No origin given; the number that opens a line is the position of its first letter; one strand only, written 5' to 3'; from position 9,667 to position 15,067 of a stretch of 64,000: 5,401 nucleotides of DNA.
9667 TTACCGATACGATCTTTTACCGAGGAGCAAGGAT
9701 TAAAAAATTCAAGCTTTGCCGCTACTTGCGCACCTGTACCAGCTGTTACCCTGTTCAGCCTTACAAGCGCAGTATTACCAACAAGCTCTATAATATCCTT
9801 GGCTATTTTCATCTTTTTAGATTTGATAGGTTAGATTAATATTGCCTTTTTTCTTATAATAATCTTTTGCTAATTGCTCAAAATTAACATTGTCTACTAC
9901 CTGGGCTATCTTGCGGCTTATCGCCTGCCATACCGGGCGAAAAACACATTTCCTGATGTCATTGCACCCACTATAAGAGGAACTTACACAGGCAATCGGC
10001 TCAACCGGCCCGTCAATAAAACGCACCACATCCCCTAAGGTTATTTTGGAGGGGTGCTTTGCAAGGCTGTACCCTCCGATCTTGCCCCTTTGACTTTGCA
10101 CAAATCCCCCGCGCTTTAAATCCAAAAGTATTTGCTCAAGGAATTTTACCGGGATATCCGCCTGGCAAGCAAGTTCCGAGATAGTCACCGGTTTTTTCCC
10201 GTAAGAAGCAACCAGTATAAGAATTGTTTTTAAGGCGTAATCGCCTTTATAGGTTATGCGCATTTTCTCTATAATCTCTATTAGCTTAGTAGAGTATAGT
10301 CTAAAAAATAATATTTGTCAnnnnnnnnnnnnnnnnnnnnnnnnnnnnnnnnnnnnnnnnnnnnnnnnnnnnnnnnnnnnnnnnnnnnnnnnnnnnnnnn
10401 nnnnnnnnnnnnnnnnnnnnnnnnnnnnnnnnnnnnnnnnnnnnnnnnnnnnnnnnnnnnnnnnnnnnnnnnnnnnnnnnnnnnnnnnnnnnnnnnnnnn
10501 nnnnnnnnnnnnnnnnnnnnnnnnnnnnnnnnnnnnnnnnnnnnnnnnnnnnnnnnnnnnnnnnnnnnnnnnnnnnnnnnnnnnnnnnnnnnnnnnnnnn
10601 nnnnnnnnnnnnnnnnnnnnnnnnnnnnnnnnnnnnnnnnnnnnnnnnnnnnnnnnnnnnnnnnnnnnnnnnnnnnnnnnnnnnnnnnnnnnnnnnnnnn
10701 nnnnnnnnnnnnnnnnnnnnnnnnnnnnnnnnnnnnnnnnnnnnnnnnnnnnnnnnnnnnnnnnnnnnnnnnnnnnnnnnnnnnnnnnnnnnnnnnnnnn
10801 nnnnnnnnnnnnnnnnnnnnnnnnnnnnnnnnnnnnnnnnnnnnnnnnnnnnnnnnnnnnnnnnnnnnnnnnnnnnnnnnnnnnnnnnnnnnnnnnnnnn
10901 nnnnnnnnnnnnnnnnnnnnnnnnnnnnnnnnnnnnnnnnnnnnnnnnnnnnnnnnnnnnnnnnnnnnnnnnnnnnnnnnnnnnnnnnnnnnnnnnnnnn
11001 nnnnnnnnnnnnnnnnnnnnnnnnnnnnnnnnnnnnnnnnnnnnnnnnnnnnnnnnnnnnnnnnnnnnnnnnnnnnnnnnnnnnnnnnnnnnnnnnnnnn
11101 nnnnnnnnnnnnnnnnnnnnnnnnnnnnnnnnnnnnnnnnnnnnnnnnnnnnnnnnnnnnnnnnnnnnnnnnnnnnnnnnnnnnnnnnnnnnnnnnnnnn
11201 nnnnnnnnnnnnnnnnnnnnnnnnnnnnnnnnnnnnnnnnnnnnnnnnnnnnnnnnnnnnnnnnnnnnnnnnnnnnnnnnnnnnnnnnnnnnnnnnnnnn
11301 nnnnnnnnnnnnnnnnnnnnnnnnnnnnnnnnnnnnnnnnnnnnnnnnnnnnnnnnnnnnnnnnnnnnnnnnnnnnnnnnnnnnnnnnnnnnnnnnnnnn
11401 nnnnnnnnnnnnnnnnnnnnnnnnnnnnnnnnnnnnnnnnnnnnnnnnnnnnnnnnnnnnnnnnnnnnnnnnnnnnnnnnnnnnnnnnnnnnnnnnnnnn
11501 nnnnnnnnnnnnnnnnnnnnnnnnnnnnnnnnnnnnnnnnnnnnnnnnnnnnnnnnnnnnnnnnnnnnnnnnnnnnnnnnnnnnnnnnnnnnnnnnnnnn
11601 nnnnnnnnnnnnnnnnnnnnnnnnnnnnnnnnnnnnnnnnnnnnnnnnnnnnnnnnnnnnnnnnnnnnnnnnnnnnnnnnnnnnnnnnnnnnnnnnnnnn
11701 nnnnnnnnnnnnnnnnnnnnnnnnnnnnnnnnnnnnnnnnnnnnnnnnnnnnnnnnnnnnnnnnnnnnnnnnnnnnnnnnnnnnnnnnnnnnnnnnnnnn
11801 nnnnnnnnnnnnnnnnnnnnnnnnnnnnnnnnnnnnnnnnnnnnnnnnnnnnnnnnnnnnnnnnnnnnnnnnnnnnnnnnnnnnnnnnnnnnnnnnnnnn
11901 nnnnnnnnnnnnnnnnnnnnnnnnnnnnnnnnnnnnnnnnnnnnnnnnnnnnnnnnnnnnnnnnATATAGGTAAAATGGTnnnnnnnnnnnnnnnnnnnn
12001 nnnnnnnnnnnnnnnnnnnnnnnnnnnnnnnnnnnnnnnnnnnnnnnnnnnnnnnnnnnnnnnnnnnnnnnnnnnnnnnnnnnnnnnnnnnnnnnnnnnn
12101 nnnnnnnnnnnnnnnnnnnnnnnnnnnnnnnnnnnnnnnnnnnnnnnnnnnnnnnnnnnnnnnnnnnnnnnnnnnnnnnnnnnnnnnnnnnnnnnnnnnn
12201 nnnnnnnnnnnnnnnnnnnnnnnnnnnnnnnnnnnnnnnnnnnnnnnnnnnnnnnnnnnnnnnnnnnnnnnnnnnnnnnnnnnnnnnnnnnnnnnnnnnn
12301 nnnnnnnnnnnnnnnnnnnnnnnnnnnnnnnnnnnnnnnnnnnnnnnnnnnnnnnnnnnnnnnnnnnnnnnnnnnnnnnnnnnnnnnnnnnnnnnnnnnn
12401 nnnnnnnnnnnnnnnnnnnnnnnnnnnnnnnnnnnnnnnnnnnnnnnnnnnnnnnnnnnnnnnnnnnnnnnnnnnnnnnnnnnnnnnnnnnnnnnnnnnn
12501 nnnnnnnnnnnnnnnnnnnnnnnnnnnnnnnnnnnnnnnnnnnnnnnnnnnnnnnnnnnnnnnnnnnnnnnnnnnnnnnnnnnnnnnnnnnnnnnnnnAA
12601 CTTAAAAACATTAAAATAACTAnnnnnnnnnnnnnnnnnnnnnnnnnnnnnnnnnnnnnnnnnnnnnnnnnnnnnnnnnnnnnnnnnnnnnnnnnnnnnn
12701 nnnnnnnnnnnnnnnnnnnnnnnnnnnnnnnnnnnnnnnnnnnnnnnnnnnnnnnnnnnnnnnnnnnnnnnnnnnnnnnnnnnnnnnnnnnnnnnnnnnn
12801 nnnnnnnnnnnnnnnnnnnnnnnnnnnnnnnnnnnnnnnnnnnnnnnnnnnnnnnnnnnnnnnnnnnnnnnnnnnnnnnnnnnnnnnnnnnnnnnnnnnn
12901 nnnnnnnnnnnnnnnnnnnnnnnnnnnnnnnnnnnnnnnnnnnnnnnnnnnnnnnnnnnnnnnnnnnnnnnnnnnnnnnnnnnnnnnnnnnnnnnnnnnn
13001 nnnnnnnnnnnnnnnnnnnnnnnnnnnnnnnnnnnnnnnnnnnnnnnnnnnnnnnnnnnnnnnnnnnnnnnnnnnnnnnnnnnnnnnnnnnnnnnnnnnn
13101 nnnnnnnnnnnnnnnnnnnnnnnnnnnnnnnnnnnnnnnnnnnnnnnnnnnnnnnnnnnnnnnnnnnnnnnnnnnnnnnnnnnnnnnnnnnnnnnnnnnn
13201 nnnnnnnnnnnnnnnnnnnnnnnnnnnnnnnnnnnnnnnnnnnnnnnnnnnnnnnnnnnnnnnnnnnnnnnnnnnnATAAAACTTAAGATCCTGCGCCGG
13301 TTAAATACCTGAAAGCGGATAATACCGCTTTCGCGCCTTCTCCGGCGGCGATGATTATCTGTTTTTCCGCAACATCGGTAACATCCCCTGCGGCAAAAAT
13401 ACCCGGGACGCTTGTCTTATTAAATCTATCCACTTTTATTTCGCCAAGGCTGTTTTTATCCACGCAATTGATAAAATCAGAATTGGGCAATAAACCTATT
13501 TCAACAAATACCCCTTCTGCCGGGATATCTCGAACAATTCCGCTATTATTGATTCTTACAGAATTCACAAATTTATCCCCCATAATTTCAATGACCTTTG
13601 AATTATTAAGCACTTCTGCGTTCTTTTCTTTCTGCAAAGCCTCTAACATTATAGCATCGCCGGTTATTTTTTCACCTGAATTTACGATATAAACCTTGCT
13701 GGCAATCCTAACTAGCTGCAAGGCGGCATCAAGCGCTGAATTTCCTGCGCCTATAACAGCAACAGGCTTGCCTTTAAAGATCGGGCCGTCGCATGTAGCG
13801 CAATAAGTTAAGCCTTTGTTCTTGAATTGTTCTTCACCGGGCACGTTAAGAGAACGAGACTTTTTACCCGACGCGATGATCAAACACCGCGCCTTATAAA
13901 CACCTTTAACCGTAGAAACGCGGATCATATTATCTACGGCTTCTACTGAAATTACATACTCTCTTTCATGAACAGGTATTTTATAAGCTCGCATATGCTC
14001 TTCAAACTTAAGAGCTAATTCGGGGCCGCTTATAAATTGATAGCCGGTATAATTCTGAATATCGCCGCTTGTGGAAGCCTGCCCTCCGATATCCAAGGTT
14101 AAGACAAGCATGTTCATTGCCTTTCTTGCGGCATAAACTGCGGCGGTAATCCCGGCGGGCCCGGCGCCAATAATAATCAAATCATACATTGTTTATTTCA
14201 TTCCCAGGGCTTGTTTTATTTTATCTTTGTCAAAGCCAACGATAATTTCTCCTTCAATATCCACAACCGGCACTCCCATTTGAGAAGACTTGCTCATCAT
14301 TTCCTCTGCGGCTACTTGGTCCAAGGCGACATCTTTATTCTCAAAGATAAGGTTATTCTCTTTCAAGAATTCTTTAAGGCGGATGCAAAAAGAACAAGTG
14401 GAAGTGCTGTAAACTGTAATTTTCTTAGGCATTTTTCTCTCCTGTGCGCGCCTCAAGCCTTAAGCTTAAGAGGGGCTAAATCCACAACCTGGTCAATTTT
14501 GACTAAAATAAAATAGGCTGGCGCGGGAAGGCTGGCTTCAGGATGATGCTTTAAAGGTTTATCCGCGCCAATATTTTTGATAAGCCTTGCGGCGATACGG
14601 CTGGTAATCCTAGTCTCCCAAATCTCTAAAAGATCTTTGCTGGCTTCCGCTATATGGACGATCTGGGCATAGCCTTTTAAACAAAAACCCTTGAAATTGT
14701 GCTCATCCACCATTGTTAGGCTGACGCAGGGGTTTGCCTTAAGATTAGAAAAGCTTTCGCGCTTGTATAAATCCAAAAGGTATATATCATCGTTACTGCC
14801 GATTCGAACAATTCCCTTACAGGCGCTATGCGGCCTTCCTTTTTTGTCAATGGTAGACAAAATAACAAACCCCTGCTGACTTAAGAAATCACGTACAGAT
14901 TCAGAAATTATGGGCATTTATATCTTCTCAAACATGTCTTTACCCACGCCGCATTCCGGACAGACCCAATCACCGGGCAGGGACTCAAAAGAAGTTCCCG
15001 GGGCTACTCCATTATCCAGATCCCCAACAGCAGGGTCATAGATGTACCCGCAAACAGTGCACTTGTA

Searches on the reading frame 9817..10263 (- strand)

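Call 71: search_protein_families(library=pfam, proteins=[window:9817-10263:-], max_evalue=0.001)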
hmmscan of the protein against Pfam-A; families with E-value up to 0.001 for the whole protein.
window:9817-10263:- (148 aa): 1 family
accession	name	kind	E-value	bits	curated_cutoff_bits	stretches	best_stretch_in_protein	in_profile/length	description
PF02082.26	Rrf2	-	1.3e-35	122.9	30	1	4-134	2-132/132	Iron-dependent Transcriptional regulator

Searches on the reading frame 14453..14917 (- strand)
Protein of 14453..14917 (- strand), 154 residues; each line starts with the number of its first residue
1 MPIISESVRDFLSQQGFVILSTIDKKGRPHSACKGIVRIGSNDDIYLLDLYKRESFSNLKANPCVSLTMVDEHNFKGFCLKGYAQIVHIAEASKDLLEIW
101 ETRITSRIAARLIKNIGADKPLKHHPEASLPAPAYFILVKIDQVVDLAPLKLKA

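Call 71: search_protein_families(library=pfam, proteins=[window:14453-14917:-], max_evalue=0.001)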
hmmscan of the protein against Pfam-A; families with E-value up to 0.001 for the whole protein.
window:14453-14917:- (154 aa): 1 family
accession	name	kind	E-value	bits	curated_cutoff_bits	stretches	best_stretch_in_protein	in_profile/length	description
PF01243.27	PNPOx_N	-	8.1e-14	52.5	28.1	1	5-104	2-93/120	Pyridoxamine 5'-phosphate oxidase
